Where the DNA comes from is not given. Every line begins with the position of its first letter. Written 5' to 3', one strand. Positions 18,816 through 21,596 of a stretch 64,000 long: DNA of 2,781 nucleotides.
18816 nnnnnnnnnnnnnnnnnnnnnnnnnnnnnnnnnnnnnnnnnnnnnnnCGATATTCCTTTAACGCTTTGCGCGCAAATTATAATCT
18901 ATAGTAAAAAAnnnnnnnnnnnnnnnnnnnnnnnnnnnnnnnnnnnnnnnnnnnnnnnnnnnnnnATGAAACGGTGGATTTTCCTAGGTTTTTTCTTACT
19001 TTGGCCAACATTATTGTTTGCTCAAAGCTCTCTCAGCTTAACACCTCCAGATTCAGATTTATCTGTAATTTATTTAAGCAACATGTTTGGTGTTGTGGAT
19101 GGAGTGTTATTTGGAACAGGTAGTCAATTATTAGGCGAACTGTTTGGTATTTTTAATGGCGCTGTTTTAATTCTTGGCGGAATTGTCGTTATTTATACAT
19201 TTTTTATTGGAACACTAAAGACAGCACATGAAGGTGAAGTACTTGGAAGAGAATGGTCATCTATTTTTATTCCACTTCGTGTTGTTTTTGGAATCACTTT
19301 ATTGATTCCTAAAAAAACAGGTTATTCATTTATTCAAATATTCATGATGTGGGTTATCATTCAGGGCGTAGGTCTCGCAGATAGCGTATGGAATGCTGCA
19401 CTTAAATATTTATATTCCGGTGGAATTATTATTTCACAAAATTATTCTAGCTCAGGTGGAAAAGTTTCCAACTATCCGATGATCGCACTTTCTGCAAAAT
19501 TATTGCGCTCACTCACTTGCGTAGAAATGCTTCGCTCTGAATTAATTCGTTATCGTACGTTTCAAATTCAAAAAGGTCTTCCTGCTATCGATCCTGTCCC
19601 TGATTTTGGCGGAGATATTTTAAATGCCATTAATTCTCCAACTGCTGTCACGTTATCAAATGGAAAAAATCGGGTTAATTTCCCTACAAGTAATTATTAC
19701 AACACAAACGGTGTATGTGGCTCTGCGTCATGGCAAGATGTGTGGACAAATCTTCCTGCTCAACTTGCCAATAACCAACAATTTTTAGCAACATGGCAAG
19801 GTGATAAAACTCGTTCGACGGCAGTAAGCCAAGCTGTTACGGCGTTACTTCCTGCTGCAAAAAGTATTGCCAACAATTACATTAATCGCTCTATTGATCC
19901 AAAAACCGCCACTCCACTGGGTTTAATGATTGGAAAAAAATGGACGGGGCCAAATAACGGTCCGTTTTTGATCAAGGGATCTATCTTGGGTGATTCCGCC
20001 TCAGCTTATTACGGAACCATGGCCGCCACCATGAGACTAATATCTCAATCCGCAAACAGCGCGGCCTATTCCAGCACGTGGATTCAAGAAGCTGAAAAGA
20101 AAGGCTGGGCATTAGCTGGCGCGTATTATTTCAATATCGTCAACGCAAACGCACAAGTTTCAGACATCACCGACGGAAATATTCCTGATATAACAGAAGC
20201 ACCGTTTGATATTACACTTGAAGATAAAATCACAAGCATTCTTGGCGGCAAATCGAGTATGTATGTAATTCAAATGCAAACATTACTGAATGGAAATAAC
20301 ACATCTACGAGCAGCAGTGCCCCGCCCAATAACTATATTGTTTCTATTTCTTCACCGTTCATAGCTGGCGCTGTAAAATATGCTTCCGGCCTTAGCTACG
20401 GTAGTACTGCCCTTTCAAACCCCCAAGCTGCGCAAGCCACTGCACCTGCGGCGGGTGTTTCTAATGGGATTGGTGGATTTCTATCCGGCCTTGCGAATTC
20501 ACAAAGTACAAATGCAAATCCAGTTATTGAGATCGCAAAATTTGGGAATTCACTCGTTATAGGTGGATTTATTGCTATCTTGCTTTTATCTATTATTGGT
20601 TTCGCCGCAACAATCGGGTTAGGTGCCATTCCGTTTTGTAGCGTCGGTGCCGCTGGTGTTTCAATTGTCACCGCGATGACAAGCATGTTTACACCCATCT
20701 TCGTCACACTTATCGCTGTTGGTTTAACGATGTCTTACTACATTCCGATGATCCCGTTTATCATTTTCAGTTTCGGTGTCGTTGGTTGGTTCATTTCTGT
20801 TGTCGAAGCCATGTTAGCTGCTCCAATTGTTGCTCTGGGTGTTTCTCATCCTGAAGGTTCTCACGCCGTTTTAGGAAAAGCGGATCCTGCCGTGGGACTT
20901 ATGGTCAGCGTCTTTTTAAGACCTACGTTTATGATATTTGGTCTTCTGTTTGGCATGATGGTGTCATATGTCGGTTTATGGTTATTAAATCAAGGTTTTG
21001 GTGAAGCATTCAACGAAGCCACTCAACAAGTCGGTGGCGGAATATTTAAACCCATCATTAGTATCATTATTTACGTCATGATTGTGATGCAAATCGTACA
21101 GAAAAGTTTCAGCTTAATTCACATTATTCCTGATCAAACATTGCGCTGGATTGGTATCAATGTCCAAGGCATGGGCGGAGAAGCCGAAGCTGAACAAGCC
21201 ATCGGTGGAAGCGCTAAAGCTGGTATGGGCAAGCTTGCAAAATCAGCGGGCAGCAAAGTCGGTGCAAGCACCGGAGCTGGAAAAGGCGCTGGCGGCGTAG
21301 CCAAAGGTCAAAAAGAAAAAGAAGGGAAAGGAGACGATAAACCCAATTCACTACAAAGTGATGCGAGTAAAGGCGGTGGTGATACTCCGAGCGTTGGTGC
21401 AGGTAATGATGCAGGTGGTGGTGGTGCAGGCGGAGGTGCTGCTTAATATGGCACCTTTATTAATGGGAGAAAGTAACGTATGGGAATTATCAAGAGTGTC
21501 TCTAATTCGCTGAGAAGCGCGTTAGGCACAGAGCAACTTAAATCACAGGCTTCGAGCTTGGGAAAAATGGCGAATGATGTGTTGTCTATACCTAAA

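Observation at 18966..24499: Tandem DotA paralogs flanking icmV, with oppositely charged low-complexity C-terminal tails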

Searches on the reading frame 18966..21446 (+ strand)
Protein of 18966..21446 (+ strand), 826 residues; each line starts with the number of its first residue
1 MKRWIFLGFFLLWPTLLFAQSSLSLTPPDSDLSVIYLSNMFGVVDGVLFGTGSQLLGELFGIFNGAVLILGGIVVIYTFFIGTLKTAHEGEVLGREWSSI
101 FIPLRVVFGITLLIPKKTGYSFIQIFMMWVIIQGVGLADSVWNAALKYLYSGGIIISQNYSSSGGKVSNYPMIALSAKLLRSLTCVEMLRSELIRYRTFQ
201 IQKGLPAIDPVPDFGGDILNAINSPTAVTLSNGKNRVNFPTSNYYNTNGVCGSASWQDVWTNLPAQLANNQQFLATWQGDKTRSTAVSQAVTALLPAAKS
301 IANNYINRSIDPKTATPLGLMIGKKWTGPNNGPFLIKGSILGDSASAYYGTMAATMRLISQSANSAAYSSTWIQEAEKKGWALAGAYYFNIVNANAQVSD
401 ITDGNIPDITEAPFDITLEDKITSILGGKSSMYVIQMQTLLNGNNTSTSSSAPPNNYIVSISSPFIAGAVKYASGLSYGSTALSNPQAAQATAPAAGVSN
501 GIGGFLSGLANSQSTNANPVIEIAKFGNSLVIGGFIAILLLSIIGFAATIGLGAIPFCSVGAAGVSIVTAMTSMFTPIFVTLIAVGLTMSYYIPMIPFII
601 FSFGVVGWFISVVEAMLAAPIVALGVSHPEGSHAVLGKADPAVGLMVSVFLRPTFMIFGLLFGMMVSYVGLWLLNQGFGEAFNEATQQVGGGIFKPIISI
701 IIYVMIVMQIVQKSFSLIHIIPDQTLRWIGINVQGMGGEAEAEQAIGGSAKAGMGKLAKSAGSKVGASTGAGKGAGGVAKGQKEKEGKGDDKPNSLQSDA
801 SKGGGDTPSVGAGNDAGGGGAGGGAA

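Call 4: search_protein_families(library=pfam, proteins=[window:18966-21446:+], max_evalue=0.01)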
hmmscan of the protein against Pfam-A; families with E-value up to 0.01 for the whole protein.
window:18966-21446:+ (826 aa): 0 families

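Call 5: search_protein_families(library=ncbifam, proteins=[window:18966-21446:+], max_evalue=0.01)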
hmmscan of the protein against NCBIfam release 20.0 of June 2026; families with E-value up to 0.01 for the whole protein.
window:18966-21446:+ (826 aa): 2 families
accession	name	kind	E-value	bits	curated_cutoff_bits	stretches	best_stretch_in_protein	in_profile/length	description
NF033886.1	T4SS_DotA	equivalog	2.2e-163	546.2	500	1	30-732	1-788/790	type IVB secretion system protein DotA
TIGR04346.1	DotA_TraY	subfamily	2.3e-114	383.4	100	1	32-730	1-656/656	DotA/TraY family protein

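Call 6: find_homologous_proteins(query=window:18966-21446:+, max_evalue=1e-10)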
Query window:18966-21446:+ (826 aa): 79 proteins with E <= 1e-10 among 8000 candidates.
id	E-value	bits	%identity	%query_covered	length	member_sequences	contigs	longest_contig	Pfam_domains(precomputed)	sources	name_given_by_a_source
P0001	0.0e+0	1806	100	100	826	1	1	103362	-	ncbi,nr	ncbi:MAG: type IVB secretion system protein DotA [Gammaproteobacteria bacterium]|nr:type IVB secreti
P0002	0.0e+0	1268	72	97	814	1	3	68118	-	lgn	-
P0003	0.0e+0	1214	71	93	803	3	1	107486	-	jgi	jgi:defect-in-organelle-trafficking protein DotA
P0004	0.0e+0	1119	66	92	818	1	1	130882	-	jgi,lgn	-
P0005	0.0e+0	1082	61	99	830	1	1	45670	-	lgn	-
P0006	5.5e-298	1009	57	100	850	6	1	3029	-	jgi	jgi:defect-in-organelle-trafficking protein DotA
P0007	4.5e-296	1003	58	98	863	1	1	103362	-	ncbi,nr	ncbi:MAG: type IVB secretion system protein DotA [Gammaproteobacteria bacterium]|nr:type IVB secreti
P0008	7.2e-296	1002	57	100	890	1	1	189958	-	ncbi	-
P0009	9.6e-284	962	55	99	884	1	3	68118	-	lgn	-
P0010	2.6e-267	908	55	97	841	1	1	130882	-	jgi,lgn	-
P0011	1.1e-238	813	51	94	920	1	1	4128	-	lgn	-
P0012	6.0e-231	787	53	94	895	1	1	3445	-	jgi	jgi:defect-in-organelle-trafficking protein DotA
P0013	7.2e-229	780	51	94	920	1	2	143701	-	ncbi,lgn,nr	ncbi:MAG TPA: type IVB secretion system protein DotA [Gammaproteobacteria bacterium]|nr:type IVB sec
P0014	5.4e-213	728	47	95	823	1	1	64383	-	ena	-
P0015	1.7e-212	726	45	99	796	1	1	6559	-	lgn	-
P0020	4.7e-171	589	42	96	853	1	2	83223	-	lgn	-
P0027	3.8e-139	484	38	97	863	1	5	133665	-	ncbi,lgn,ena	-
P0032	2.1e-111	392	33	95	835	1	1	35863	-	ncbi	ncbi:MAG: hypothetical protein LEGION0398_MBIBDBAK_00306 [Legionellaceae bacterium]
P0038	1.3e-105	373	33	52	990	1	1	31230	PF11388.14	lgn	-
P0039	3.6e-105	371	35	50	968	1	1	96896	PF11388.14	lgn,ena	-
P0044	7.1e-103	364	35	55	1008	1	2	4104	PF11388.14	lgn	-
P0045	1.6e-102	363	35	50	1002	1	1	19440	PF11388.14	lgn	-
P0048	5.3e-102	361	31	87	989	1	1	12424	PF11388.14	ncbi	-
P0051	2.5e-100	355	32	96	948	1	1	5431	PF11388.14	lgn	-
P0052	3.1e-100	355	32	50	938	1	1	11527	PF11388.14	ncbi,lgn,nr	ncbi:MAG: type IVB secretion system protein DotA [Legionellaceae bacterium]|nr:type IVB secretion sy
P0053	2.1e-98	349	35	52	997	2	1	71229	PF11388.14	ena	-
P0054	7.7e-98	347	35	47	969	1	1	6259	PF11388.14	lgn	-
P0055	7.8e-97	344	50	24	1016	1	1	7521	PF11388.14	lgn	-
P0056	1.2e-96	343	35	50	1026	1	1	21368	PF11388.14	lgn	-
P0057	2.1e-96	342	34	46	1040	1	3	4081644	PF11388.14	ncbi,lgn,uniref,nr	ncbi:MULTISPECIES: type IVB secretion system protein DotA [Legionella]|uniref:Type IVB secretion sys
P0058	3.0e-96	342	50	24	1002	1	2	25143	PF11388.14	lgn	-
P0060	3.9e-96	341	33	45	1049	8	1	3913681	PF11388.14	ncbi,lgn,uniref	ncbi:type IVB secretion system protein DotA [Legionella sp. 227]|uniref:type IVB secretion system pr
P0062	8.8e-96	340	34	49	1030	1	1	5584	PF11388.14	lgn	-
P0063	3.2e-95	338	32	55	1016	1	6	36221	PF11388.14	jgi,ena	-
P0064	4.3e-95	338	43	31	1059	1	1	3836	PF11388.14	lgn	-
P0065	4.9e-95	338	34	49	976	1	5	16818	PF11388.14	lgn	-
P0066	9.2e-95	337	36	46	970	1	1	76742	PF11388.14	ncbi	-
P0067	1.7e-92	329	30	55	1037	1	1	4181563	PF11388.14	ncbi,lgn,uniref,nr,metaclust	ncbi:type IVB secretion system protein DotA [Legionella fallonii]|uniref:Defect in organelle traffic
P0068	2.4e-92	329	34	48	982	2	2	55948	PF11388.14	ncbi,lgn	-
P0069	6.1e-91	324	32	56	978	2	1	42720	PF11388.14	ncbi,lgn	-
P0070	1.2e-90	323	40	31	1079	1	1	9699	PF11388.14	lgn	-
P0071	3.1e-88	315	28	96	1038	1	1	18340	PF11388.14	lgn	-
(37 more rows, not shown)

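Call 8: find_encoding_contigs(protein=P0002, flank=8000, max_places=2)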
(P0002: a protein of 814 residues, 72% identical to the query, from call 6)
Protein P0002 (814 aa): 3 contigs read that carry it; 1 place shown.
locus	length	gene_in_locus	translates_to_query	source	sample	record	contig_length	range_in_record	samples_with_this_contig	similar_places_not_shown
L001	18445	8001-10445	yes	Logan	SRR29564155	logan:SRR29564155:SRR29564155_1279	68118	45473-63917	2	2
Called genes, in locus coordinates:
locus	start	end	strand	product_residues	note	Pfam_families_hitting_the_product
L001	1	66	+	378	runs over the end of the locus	PF05137:PilN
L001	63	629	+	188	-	PF04350:PilO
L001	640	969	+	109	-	PF04351:PilP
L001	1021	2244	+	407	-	PF21305:type_II_gspD_N0 (weak), PF07660:STN, PF03958:Secretin_N, PF00263:Secretin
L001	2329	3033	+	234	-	PF03734:YkuD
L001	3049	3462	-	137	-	PF03653:UPF0093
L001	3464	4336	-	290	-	PF02195:ParB_N, PF17762:HTH_ParB, PF23552:ParB_C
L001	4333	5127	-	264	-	PF00142:Fer4_NifH, PF01656:CbiA, PF02374:ArsA_ATPase (weak), PF06564:CBP_BcsQ, PF09140:MipZ (weak), PF10609:ParA, PF13614:AAA_31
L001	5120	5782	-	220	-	PF02527:GidB, PF05175:MTS, PF13847:Methyltransf_31, PF13649:Methyltransf_25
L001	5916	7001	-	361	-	PF28212:TraW-like (weak)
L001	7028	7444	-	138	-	-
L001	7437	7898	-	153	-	PF23130:IcmW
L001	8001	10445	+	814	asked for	-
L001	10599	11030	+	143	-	-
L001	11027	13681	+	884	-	-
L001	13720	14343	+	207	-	-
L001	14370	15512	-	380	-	PF00437:T2SSE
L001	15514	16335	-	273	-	PF16932:T4SS_TraI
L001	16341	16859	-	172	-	PF16816:DotD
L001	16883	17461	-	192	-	PF03602:Cons_hypoth95, PF05175:MTS (weak), PF13649:Methyltransf_25, PF13847:Methyltransf_31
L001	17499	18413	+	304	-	PF02881:SRP54_N, PF06414:Zeta_toxin (weak), PF00448:SRP54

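Call 9: find_encoding_contigs(protein=P0004, flank=8000, max_places=2)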
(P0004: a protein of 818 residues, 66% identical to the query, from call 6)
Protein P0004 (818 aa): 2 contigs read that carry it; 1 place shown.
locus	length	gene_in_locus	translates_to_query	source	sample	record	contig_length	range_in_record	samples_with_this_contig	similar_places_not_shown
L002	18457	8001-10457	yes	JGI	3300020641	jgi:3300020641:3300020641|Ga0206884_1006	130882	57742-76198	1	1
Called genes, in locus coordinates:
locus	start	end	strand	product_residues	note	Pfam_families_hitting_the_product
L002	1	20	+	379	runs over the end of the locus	PF05137:PilN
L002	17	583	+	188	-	PF04350:PilO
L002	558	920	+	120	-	PF04351:PilP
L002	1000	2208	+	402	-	PF21305:type_II_gspD_N0 (weak), PF07660:STN, PF03958:Secretin_N, PF00263:Secretin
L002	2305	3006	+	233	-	PF03734:YkuD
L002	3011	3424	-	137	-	PF03653:UPF0093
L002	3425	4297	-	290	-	PF02195:ParB_N, PF17762:HTH_ParB, PF23552:ParB_C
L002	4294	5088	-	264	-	PF00142:Fer4_NifH, PF01656:CbiA, PF02374:ArsA_ATPase (weak), PF06564:CBP_BcsQ, PF09140:MipZ, PF10609:ParA, PF13614:AAA_31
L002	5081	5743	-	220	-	PF02527:GidB, PF05175:MTS, PF13847:Methyltransf_31, PF13649:Methyltransf_25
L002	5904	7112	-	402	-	-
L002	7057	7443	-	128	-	-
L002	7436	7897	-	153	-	PF23130:IcmW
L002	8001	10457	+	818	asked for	-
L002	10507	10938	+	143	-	-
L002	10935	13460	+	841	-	-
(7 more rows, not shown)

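Call 10: find_encoding_contigs(protein=P0003, flank=8000, max_places=2)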
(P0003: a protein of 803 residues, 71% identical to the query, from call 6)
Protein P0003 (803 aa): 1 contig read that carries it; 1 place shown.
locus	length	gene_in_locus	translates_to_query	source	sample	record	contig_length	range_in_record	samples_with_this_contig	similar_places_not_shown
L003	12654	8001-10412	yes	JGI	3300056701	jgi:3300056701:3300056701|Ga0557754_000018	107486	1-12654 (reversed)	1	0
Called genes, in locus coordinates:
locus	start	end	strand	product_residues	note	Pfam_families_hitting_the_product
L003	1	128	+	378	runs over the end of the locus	PF05137:PilN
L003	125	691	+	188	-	PF04350:PilO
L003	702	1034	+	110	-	PF04351:PilP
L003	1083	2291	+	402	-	PF21305:type_II_gspD_N0 (weak), PF07660:STN (weak), PF03958:Secretin_N, PF00263:Secretin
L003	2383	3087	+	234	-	PF03734:YkuD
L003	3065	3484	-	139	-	PF03653:UPF0093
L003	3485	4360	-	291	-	PF02195:ParB_N, PF17762:HTH_ParB, PF23552:ParB_C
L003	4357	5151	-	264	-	PF00142:Fer4_NifH, PF01656:CbiA, PF02374:ArsA_ATPase (faint), PF06564:CBP_BcsQ, PF09140:MipZ (weak), PF10609:ParA, PF13614:AAA_31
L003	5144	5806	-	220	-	PF02527:GidB, PF05175:MTS, PF13847:Methyltransf_31, PF13649:Methyltransf_25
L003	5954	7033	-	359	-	-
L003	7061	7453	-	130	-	-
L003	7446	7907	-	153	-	PF23130:IcmW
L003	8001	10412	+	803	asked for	-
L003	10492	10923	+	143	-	-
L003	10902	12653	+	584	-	?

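Call 11: find_encoding_contigs(protein=P0005, flank=8000, max_places=2)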
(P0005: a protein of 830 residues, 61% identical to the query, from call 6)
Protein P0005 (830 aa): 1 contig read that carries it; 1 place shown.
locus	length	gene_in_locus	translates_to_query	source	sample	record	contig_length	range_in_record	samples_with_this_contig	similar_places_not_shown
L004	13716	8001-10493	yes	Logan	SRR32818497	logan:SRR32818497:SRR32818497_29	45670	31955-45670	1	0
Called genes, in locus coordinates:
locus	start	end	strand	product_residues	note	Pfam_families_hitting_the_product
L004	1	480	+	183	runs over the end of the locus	PF04350:PilO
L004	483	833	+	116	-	PF04351:PilP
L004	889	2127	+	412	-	PF07660:STN (weak), PF03958:Secretin_N, PF00263:Secretin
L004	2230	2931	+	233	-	PF03734:YkuD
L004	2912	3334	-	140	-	PF03653:UPF0093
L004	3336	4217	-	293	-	PF02195:ParB_N, PF17762:HTH_ParB, PF23552:ParB_C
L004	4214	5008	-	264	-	PF00142:Fer4_NifH, PF01656:CbiA, PF02374:ArsA_ATPase (weak), PF06564:CBP_BcsQ, PF09140:MipZ, PF10609:ParA, PF13614:AAA_31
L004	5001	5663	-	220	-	PF02527:GidB, PF05175:MTS, PF13847:Methyltransf_31, PF13649:Methyltransf_25 (weak)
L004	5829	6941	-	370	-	-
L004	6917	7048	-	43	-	-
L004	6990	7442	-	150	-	-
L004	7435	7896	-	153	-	PF23130:IcmW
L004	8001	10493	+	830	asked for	-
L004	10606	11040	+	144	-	-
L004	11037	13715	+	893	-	?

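Call 12: find_encoding_contigs(protein=P0008, flank=8000, max_places=2)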
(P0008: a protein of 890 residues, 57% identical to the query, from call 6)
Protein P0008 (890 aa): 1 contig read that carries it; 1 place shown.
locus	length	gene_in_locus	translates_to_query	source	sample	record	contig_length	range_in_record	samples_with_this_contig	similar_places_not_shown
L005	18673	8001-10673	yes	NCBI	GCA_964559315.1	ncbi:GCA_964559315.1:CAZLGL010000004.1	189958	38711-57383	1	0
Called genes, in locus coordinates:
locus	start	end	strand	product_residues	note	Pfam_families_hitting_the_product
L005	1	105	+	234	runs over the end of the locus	PF03734:YkuD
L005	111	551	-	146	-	PF03653:UPF0093, PF05425:CopD (weak)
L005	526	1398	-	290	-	PF02195:ParB_N, PF17762:HTH_ParB, PF23552:ParB_C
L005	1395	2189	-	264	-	PF00142:Fer4_NifH, PF01656:CbiA, PF02374:ArsA_ATPase (weak), PF06564:CBP_BcsQ, PF09140:MipZ (weak), PF10609:ParA, PF13614:AAA_31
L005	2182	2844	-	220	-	PF02527:GidB, PF05175:MTS, PF13847:Methyltransf_31, PF13649:Methyltransf_25 (weak)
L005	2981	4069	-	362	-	-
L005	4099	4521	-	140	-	-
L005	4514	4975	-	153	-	PF23130:IcmW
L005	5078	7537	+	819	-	-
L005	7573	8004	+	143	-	-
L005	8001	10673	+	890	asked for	-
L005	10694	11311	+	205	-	-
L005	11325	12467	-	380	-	PF00437:T2SSE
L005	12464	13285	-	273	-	PF16932:T4SS_TraI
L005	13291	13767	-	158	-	PF16816:DotD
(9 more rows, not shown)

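Call 13: find_encoding_contigs(protein=P0013, flank=8000, max_places=2)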
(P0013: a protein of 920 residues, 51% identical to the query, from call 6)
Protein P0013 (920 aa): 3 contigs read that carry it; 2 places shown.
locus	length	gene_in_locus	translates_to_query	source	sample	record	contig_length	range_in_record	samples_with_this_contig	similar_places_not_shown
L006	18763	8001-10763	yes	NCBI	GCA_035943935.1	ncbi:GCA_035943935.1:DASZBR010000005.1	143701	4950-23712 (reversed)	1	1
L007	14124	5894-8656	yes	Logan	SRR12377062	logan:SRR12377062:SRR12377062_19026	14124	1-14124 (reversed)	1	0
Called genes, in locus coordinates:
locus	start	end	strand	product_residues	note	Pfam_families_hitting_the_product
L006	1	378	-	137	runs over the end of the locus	PF03653:UPF0093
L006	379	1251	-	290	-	PF02195:ParB_N, PF17762:HTH_ParB, PF23552:ParB_C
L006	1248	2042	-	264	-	PF00142:Fer4_NifH (weak), PF01656:CbiA, PF02374:ArsA_ATPase (faint), PF06564:CBP_BcsQ, PF09140:MipZ (weak), PF10609:ParA, PF13614:AAA_31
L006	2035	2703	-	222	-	PF02527:GidB, PF05175:MTS, PF13847:Methyltransf_31, PF13649:Methyltransf_25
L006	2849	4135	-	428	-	-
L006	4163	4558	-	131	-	-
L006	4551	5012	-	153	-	PF23130:IcmW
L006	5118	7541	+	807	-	-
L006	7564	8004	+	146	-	-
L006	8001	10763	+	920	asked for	-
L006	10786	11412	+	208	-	-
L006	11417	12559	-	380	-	PF00437:T2SSE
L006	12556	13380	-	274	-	PF16932:T4SS_TraI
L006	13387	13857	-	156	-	PF16816:DotD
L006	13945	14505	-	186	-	PF03602:Cons_hypoth95, PF05175:MTS, PF02086:MethyltransfD12 (faint), PF13649:Methyltransf_25, PF13847:Methyltransf_31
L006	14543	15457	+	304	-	PF02881:SRP54_N, PF13671:AAA_33 (faint), PF13207:AAA_17 (faint), PF06414:Zeta_toxin (weak), PF00448:SRP54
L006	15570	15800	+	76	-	PF00313:CSD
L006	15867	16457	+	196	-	PF01168:Ala_racemase_N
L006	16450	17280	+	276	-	PF03807:F420_oxidored, PF14748:P5CR_dimer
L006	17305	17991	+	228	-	-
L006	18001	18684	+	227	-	-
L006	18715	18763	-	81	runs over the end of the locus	PF00037:Fer4 (weak), PF12838:Fer4_7 (weak), PF13484:Fer4_16 (faint)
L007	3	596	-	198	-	?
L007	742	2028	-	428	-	-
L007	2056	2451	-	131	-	-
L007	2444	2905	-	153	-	PF23130:IcmW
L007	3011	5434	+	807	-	-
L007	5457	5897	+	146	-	-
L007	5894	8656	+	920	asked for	-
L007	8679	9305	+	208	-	-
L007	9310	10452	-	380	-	PF00437:T2SSE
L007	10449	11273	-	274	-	PF16932:T4SS_TraI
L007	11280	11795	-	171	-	PF16816:DotD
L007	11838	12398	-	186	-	PF03602:Cons_hypoth95, PF05175:MTS, PF02086:MethyltransfD12 (faint), PF13649:Methyltransf_25, PF13847:Methyltransf_31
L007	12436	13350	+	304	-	PF02881:SRP54_N, PF13671:AAA_33 (faint), PF13207:AAA_17 (faint), PF06414:Zeta_toxin (weak), PF00448:SRP54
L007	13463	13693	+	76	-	PF00313:CSD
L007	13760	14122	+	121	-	?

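Call 15: find_encoding_contigs(protein=P0014, flank=8000, max_places=1)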
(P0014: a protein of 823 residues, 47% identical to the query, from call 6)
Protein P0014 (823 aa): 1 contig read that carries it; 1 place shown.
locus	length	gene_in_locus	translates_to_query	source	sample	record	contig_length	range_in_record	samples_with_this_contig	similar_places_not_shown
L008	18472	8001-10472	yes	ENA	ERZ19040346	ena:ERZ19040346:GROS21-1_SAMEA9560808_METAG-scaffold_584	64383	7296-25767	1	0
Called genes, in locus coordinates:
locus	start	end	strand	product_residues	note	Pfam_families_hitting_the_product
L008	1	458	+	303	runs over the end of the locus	PF01370:Epimerase, PF08338:DUF1731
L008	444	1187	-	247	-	PF00106:adh_short, PF13561:adh_short_C2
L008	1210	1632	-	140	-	PF03653:UPF0093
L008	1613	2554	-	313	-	PF02195:ParB_N, PF17762:HTH_ParB, PF23552:ParB_C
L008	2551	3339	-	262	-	PF00142:Fer4_NifH (weak), PF01656:CbiA, PF02374:ArsA_ATPase (faint), PF06564:CBP_BcsQ, PF09140:MipZ, PF10609:ParA, PF13614:AAA_31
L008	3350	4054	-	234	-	PF02527:GidB, PF05175:MTS (weak), PF13847:Methyltransf_31 (weak)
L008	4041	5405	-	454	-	-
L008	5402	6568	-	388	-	-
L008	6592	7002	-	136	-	-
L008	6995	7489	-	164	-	PF23130:IcmW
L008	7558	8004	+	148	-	-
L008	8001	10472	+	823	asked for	-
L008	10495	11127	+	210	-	-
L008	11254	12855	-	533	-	-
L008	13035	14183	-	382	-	PF00437:T2SSE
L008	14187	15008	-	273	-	PF16932:T4SS_TraI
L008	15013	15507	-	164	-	PF16816:DotD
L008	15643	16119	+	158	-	PF05591:T6SS_VipA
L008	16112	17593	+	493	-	PF05943:VipB, PF18945:VipB_2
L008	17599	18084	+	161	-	PF05638:T6SS_HCP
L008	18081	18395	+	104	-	PF04965:GPW_gp25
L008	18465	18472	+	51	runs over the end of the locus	PF02599:CsrA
